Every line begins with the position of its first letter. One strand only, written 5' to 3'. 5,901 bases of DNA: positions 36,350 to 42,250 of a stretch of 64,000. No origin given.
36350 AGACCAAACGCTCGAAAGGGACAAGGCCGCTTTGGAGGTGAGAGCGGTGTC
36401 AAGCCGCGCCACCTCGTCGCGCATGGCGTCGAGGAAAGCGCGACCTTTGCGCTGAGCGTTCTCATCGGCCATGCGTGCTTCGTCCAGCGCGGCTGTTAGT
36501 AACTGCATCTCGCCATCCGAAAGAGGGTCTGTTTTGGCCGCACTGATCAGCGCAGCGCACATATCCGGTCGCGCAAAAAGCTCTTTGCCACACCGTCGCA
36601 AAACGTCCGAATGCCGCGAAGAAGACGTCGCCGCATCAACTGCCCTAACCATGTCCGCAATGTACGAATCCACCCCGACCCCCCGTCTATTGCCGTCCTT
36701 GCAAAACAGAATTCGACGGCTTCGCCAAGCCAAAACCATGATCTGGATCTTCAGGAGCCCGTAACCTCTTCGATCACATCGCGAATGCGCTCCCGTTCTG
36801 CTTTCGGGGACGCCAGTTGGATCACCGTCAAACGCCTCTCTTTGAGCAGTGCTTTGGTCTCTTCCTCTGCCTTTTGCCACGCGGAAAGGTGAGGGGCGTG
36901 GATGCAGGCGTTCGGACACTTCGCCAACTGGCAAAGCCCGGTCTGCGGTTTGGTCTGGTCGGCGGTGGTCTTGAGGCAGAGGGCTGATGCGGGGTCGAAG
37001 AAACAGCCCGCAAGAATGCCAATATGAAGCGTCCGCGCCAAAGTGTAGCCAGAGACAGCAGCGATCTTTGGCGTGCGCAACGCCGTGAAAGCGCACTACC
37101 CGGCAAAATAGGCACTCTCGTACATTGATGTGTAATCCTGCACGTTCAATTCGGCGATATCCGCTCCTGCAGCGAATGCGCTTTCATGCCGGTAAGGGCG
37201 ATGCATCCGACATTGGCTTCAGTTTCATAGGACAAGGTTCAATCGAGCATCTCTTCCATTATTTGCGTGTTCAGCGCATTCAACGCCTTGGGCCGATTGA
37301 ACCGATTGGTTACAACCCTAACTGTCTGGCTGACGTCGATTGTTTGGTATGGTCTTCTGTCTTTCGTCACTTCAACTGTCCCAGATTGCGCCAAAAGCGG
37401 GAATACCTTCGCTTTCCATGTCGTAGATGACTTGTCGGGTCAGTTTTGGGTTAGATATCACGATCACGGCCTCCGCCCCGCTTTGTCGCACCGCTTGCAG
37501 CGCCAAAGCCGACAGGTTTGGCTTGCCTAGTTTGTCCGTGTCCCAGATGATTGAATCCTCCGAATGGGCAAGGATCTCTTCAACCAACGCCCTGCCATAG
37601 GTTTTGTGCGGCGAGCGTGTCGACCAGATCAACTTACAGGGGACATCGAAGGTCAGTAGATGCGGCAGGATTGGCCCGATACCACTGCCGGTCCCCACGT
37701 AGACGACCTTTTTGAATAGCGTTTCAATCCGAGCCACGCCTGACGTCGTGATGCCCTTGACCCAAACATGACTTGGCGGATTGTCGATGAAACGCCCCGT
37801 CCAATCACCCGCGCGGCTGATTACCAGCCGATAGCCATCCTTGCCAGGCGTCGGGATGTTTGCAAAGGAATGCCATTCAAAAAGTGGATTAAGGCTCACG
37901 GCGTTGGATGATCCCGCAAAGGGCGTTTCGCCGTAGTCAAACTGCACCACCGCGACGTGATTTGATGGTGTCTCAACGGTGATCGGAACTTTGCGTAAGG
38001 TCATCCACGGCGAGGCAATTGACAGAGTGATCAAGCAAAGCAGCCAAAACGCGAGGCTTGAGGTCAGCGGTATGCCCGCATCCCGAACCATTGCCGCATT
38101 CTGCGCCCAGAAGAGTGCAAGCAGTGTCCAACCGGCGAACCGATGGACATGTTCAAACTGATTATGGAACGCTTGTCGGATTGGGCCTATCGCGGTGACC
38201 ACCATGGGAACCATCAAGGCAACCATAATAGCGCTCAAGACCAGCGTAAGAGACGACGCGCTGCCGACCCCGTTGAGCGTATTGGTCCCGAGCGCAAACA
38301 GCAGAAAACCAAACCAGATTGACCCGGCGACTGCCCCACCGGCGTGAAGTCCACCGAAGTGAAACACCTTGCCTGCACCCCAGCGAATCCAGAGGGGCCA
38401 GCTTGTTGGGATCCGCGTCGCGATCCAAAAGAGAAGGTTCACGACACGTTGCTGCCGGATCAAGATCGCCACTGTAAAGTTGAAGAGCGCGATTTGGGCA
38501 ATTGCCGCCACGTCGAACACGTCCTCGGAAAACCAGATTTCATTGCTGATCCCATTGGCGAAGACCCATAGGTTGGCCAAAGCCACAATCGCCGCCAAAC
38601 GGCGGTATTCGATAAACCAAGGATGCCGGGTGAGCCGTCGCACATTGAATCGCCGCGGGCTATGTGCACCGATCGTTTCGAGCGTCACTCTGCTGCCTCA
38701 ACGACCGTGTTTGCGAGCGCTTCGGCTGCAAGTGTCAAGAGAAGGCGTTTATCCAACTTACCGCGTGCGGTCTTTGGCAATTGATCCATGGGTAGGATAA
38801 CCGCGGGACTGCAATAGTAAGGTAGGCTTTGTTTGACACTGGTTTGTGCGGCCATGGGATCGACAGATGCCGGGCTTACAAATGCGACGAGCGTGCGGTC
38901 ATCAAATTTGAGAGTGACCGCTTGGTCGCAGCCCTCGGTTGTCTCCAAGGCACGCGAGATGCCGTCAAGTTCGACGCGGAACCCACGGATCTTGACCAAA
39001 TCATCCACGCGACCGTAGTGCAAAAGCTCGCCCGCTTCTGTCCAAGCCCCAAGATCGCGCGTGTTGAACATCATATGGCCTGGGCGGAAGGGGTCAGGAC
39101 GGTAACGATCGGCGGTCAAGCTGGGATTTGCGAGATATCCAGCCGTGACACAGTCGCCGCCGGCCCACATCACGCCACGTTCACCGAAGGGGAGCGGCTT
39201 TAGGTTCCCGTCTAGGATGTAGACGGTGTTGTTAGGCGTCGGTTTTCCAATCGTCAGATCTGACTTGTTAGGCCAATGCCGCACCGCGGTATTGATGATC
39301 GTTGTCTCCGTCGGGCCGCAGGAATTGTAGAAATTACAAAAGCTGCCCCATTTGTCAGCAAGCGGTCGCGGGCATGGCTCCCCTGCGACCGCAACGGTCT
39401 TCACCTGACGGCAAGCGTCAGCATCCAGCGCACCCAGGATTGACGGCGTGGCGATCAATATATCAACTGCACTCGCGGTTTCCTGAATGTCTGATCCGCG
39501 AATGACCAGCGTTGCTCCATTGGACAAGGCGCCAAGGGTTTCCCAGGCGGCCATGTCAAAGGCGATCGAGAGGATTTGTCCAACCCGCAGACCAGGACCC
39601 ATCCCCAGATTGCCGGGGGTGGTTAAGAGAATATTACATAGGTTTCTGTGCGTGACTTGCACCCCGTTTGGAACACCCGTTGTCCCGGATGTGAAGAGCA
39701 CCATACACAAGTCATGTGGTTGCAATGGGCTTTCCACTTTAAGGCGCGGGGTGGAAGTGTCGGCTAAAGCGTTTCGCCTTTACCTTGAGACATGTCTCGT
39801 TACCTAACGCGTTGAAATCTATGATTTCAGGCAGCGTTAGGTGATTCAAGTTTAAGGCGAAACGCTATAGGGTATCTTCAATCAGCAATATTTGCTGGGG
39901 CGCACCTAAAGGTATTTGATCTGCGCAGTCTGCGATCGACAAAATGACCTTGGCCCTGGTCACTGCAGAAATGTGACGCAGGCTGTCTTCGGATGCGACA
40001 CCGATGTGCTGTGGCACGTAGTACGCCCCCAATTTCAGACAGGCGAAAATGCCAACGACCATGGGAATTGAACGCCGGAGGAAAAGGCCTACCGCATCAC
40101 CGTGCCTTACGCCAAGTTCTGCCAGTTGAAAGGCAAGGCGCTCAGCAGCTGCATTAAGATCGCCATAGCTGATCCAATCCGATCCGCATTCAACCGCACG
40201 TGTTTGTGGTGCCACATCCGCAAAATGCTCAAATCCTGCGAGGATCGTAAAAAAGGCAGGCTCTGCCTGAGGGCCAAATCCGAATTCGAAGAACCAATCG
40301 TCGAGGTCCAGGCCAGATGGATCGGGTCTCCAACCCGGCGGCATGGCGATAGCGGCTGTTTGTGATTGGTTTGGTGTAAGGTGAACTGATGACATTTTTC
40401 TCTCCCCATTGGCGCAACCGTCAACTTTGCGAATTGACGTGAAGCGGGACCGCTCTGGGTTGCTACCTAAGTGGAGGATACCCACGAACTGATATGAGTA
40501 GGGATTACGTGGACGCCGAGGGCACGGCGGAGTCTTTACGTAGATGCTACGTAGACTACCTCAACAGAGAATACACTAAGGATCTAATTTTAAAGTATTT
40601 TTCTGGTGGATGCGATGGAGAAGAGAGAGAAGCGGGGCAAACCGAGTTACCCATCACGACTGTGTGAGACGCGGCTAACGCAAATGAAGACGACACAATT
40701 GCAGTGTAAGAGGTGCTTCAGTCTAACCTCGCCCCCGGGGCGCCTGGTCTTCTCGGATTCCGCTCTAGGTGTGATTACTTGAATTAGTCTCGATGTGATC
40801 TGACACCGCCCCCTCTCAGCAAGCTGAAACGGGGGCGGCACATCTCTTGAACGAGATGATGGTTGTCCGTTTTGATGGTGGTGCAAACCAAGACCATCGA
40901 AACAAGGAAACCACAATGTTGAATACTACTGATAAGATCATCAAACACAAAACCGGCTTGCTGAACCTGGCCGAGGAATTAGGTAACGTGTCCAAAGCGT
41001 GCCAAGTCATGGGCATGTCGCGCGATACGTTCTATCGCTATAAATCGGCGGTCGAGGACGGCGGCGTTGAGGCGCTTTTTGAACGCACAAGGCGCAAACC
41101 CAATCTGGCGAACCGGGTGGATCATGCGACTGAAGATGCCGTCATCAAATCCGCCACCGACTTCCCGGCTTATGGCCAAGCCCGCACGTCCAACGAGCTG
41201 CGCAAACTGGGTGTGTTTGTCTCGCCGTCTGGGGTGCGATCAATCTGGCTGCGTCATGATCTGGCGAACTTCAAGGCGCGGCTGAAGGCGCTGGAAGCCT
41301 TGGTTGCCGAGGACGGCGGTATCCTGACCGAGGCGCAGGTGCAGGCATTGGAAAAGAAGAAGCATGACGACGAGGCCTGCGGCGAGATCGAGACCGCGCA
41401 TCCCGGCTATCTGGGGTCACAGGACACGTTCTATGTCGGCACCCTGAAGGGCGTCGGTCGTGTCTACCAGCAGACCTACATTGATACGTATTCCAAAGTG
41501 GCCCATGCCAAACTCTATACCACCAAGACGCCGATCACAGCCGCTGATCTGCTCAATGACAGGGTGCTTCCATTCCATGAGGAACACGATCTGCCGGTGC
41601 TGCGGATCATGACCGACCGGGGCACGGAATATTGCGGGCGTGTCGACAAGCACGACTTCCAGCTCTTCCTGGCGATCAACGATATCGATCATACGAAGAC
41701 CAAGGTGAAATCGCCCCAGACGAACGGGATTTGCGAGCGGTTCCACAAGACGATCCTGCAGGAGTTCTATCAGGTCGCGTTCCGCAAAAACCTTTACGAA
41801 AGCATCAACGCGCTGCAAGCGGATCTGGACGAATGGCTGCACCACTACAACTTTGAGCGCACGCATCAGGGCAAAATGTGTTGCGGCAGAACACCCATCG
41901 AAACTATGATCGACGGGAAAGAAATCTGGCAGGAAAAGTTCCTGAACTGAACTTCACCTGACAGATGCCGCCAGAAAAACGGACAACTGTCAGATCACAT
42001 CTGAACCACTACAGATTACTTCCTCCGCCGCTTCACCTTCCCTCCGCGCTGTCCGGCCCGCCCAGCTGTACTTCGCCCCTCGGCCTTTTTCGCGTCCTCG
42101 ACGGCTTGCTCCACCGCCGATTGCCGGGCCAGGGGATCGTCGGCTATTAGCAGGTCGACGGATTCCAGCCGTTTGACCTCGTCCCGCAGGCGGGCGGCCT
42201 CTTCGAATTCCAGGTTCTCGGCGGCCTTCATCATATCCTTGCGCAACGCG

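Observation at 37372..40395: Carrier-less NRPS-type adenylation enzyme overlapped with a membrane ferric-reductase/FNR-like flavoprotein, followed by a crotonase: an unassigned three-gene module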

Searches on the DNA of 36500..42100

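Call 62: search_rna_families(source=window, start=36500, end=42100, threshold=evalue, max_evalue=1)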
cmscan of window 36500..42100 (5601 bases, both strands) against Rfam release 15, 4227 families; matches with E-value up to 1: 0.
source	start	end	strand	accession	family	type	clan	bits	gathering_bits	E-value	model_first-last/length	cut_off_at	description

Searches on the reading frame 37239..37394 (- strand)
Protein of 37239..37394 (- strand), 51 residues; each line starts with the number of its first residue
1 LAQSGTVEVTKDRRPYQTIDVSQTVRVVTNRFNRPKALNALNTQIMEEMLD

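Call 3: search_protein_families(library=pfam, proteins=[window:37239-37394:-], max_evalue=0.01)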
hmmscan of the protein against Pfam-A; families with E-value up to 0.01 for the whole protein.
window:37239-37394:- (51 aa): 1 family
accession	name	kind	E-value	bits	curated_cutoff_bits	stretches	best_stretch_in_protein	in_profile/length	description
PF00378.25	ECH_1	-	0.0066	16.3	27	1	27-51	6-30/251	Enoyl-CoA hydratase/isomerase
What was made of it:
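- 37036..37370 (-): Crotonase (enoyl-CoA hydratase) pseudogene remnant. It covers residues 4-112 of about 260, with two in-frame stops and one frameshift; the C-terminal 150 aa are deleted. Weak ECH_1 hit (call 3).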
